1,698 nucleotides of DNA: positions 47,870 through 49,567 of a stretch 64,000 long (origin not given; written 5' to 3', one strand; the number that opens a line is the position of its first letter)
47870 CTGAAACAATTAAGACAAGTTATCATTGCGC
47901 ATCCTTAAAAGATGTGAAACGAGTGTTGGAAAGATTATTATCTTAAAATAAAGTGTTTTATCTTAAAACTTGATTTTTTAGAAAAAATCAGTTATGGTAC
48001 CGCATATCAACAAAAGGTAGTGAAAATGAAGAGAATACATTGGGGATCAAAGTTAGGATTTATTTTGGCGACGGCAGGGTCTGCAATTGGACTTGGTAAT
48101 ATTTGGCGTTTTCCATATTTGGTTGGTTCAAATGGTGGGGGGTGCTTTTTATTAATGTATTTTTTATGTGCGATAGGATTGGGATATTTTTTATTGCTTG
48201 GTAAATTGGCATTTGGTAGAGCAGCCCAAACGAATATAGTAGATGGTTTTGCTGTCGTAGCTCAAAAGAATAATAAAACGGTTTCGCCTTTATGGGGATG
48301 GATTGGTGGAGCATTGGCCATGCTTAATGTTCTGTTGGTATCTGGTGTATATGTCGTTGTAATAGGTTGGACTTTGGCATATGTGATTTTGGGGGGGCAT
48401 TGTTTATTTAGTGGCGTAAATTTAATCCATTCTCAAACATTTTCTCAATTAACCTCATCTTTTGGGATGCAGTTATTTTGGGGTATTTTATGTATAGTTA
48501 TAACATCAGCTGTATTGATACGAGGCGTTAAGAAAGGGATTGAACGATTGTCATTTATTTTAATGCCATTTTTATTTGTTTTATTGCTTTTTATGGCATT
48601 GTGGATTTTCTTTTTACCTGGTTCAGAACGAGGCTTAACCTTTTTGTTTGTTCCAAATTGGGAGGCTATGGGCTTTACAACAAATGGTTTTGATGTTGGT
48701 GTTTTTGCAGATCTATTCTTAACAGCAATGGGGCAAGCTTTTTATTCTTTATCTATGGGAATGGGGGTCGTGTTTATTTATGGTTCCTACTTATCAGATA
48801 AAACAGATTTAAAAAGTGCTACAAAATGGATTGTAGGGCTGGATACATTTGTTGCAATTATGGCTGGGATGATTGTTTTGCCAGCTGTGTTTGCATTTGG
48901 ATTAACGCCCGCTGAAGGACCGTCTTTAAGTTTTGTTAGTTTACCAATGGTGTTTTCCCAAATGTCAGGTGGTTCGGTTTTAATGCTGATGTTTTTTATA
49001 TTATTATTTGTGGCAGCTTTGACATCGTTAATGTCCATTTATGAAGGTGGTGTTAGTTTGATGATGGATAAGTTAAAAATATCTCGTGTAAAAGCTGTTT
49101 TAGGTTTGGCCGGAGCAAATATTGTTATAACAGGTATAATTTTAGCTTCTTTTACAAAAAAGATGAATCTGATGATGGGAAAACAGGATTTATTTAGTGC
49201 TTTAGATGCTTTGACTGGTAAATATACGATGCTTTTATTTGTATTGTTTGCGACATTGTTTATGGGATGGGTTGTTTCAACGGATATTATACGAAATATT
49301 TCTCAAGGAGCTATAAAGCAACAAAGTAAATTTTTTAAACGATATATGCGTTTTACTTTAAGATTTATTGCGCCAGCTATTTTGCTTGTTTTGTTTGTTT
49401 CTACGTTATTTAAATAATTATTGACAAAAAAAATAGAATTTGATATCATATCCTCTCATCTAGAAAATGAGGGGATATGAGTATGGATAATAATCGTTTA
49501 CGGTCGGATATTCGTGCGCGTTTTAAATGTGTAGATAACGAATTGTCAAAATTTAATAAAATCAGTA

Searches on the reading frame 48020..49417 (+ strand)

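Call 38: search_protein_families(library=pfam, proteins=[window:48020-49417:+], max_evalue=0.001)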
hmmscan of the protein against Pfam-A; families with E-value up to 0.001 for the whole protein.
window:48020-49417:+ (465 aa): 1 family
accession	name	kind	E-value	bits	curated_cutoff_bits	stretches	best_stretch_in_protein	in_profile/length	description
PF00209.24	SNF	-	8.4e-40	137.4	27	2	5-123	1-110/524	Sodium:neurotransmitter symporter family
